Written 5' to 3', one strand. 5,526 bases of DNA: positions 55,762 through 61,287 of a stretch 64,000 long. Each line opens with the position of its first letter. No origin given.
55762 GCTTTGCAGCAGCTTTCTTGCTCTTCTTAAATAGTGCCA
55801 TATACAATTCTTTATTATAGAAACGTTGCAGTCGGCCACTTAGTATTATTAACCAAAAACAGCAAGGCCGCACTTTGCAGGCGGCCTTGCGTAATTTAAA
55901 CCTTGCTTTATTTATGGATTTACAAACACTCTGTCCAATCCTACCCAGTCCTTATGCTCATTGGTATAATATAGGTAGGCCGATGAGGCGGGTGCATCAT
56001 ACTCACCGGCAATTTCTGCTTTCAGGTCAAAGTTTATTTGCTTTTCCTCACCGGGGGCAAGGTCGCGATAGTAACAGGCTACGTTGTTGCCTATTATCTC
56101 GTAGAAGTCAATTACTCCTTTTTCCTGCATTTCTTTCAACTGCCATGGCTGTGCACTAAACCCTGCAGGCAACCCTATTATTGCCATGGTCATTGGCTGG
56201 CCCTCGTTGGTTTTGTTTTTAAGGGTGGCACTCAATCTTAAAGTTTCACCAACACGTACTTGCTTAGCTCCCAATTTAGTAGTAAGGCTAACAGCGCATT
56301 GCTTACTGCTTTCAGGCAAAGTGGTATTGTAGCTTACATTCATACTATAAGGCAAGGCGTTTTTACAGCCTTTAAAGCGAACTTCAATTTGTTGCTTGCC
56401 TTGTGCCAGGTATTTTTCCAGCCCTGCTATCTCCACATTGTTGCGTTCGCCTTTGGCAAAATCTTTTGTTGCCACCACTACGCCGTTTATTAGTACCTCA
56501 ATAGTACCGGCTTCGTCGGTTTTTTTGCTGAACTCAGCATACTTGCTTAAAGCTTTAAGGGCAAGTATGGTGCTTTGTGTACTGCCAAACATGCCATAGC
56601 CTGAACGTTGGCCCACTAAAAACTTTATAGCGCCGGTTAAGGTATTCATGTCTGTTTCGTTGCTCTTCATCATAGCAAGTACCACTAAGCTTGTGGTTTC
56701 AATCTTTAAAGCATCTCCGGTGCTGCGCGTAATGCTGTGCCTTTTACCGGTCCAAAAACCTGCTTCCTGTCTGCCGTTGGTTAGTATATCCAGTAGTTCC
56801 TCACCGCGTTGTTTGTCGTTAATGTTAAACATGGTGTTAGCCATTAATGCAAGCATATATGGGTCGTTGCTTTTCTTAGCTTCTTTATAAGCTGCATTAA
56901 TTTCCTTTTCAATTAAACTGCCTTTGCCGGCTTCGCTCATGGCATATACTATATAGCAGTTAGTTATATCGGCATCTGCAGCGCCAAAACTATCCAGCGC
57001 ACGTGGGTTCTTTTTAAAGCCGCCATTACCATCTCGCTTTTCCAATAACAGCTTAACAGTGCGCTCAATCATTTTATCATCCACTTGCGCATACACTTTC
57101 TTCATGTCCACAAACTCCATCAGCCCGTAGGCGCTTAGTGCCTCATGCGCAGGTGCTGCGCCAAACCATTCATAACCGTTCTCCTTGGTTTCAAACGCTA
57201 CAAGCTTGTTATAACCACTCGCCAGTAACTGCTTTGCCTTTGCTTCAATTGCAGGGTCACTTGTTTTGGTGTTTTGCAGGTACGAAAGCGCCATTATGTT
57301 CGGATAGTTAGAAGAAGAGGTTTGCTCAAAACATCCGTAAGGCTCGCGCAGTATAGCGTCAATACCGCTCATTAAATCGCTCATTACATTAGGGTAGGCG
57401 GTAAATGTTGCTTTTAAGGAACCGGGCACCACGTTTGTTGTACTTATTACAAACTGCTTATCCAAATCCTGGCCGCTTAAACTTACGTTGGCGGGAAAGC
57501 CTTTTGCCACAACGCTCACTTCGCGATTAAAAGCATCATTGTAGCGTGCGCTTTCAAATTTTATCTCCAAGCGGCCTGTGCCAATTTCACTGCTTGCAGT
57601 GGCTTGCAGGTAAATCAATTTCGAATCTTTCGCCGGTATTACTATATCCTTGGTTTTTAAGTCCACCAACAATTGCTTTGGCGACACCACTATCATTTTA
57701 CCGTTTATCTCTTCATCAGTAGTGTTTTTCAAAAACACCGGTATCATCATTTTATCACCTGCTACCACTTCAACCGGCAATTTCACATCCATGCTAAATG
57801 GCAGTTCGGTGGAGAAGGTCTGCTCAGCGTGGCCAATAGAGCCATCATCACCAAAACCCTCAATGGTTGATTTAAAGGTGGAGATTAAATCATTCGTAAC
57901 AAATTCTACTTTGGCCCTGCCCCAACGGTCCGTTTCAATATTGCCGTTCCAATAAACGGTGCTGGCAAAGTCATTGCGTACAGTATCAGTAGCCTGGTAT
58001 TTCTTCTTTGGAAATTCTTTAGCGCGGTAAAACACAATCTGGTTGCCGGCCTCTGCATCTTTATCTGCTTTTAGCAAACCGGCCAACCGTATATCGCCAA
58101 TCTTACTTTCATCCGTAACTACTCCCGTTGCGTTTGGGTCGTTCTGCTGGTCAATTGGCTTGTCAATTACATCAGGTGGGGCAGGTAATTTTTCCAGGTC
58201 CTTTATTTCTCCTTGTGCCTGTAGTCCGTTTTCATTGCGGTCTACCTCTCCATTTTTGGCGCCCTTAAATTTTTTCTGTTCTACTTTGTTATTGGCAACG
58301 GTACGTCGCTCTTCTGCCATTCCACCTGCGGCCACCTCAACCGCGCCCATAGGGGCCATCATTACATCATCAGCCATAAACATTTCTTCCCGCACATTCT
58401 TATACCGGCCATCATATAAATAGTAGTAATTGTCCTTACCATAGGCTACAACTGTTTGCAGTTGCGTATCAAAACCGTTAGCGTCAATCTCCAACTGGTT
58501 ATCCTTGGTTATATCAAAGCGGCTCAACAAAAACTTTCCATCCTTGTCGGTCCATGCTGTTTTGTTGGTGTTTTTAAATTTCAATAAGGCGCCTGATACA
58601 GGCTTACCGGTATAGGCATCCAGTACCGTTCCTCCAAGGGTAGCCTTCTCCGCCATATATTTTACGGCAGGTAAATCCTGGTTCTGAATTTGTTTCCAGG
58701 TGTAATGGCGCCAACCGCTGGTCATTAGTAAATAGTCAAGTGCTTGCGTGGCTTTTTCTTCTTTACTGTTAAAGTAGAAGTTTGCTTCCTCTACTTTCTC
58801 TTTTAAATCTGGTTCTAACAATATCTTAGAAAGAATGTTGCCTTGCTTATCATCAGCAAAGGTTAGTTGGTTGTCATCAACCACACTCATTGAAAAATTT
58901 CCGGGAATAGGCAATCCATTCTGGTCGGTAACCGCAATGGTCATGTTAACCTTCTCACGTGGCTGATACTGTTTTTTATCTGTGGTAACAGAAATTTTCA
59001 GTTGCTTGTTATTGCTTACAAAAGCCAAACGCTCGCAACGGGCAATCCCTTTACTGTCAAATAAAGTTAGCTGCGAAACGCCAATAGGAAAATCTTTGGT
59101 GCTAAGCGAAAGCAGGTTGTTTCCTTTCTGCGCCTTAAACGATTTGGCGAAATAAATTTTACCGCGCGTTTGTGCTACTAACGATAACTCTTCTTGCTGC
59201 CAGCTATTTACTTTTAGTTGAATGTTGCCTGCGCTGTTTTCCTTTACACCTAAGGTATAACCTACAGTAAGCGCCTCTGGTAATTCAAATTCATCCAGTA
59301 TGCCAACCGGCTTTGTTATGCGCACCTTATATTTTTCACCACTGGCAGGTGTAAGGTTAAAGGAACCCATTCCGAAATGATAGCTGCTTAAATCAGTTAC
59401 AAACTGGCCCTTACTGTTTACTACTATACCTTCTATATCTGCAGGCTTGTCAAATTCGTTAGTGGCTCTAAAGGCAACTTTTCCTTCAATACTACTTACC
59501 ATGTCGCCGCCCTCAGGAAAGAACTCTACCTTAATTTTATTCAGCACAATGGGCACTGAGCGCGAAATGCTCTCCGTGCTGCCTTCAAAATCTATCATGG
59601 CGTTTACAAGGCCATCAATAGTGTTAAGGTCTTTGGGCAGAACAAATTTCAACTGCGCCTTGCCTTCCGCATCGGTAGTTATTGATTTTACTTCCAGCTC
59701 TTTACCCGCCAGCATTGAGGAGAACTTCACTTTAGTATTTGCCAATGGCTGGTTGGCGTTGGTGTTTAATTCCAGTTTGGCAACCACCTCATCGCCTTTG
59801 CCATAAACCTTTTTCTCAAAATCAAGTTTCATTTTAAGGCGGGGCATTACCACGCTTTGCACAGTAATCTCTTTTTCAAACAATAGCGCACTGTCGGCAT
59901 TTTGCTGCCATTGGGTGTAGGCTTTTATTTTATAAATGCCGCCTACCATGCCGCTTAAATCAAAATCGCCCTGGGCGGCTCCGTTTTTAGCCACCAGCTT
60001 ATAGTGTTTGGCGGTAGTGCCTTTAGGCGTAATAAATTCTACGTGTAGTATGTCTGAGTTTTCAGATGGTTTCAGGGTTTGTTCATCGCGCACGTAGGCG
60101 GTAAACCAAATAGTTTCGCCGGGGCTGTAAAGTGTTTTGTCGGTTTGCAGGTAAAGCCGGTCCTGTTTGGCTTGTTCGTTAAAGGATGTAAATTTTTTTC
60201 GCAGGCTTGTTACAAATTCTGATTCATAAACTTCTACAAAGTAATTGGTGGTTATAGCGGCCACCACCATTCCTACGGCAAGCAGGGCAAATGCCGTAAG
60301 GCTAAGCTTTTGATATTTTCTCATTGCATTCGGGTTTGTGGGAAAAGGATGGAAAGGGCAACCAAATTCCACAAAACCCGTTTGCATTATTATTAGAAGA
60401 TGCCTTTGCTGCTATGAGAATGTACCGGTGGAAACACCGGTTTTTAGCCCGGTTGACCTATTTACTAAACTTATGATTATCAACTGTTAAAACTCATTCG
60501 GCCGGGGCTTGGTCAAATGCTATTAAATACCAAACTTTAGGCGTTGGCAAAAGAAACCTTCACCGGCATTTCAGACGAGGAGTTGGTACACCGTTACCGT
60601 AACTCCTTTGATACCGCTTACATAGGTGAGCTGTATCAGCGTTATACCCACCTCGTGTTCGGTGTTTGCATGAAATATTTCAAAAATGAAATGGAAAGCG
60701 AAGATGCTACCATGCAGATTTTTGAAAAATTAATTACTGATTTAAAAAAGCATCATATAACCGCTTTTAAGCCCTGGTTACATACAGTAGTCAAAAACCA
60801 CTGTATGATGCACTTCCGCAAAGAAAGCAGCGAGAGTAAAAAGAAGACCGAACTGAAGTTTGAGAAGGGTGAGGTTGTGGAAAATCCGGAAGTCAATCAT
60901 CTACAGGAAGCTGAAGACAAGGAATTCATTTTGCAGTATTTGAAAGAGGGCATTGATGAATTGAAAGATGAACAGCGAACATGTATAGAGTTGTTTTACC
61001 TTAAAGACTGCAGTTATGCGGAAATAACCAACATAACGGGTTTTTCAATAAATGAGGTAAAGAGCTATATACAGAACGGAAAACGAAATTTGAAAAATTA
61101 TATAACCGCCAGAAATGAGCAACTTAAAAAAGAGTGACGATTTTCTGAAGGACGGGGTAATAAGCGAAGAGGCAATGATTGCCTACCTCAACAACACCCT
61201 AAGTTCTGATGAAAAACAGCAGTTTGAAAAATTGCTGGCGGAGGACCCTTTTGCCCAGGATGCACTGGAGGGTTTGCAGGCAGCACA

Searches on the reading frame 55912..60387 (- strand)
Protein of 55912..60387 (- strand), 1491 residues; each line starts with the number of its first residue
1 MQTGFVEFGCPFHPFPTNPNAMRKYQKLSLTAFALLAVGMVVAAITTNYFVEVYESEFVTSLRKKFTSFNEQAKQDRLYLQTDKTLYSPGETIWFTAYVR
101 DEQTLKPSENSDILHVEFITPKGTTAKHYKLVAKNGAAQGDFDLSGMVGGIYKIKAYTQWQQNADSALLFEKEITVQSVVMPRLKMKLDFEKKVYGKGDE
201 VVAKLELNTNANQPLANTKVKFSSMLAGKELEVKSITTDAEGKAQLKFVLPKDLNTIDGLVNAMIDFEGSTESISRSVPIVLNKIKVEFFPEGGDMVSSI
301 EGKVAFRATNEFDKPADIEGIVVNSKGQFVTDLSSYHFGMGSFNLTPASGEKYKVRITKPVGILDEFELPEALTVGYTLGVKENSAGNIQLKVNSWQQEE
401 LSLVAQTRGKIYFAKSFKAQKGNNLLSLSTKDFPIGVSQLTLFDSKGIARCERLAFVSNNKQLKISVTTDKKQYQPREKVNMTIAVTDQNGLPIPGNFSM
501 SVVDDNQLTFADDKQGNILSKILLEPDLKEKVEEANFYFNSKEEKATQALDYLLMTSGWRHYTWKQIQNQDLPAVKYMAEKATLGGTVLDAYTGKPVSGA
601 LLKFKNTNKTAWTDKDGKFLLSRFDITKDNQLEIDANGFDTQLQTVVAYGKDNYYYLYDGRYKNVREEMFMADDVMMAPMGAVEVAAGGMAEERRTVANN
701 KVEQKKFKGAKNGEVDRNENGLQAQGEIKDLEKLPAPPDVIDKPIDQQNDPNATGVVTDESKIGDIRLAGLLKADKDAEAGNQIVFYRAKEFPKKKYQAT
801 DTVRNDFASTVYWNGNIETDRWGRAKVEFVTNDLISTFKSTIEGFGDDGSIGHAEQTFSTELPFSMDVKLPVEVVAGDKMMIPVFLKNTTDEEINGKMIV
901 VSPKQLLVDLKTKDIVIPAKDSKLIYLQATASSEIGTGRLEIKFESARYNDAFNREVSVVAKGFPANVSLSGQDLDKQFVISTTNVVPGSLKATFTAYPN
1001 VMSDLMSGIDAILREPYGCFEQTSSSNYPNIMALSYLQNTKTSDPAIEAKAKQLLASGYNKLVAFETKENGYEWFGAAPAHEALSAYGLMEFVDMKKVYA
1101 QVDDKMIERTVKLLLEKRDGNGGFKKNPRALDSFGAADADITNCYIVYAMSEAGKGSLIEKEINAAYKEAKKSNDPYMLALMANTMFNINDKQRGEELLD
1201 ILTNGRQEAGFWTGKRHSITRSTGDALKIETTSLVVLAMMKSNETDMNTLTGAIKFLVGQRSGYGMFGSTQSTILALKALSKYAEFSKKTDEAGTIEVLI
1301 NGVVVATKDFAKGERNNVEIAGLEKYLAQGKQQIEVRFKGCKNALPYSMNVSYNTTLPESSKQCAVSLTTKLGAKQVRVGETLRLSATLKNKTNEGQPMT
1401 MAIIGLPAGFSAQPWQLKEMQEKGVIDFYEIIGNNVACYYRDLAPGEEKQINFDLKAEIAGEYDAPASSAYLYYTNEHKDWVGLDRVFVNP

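Call 85: search_protein_families(library=pfam, proteins=[window:55912-60387:-], max_evalue=0.0001)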
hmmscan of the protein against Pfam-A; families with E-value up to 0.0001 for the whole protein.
window:55912-60387:- (1491 aa): 9 families
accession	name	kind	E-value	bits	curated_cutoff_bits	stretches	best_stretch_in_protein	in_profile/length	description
PF07678.20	TED_complement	-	5.8e-37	127.9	22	1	997-1283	3-312/312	A-macroglobulin TED domain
PF01835.25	MG2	-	6.6e-20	71.7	32.8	1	77-165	1-89/96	MG2 domain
PF13620.12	CarboxypepD_reg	-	2.3e-11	44.3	32.3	1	583-647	1-67/82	Carboxypeptidase regulatory-like domain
PF00207.28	A2M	-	4.5e-10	39.7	21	1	810-897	1-89/92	Alpha-2-macroglobulin family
PF13715.12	CarbopepD_reg_2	-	1.3e-08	35.2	32.2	1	586-648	3-64/88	CarboxypepD_reg-like domain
PF02369.22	Big_1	-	9.9e-06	26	34.9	0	199-248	17-66/93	Bacterial Ig-like domain (group 1)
PF02752.27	Arrestin_C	-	1e-05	26.3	27.7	0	460-495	2-37/137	Arrestin (or S-antigen), C-terminal domain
PF20598.4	DUF6795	-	1.2e-05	25.9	27.4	0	210-247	7-44/103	Domain of unknown function (DUF6795)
PF07677.20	A2M_recep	-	2.4e-05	25.3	21.7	1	1399-1479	5-89/95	A-macroglobulin receptor binding domain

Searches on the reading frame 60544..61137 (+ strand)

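Call 85: search_protein_families(library=pfam, proteins=[window:60544-61137:+], max_evalue=0.0001)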
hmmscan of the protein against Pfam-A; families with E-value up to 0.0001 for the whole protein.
window:60544-61137:+ (197 aa): 3 families
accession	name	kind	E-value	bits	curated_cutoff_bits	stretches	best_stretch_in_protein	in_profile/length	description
PF04542.20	Sigma70_r2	-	5.1e-10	39.5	24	1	30-95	1-69/71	Sigma-70 region 2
PF08281.18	Sigma70_r4_2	-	5.6e-10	39.2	25.7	1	131-183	2-54/54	Sigma-70, region 4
PF04545.22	Sigma70_r4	-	2.8e-05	24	24.1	1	137-184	2-49/50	Sigma-70, region 4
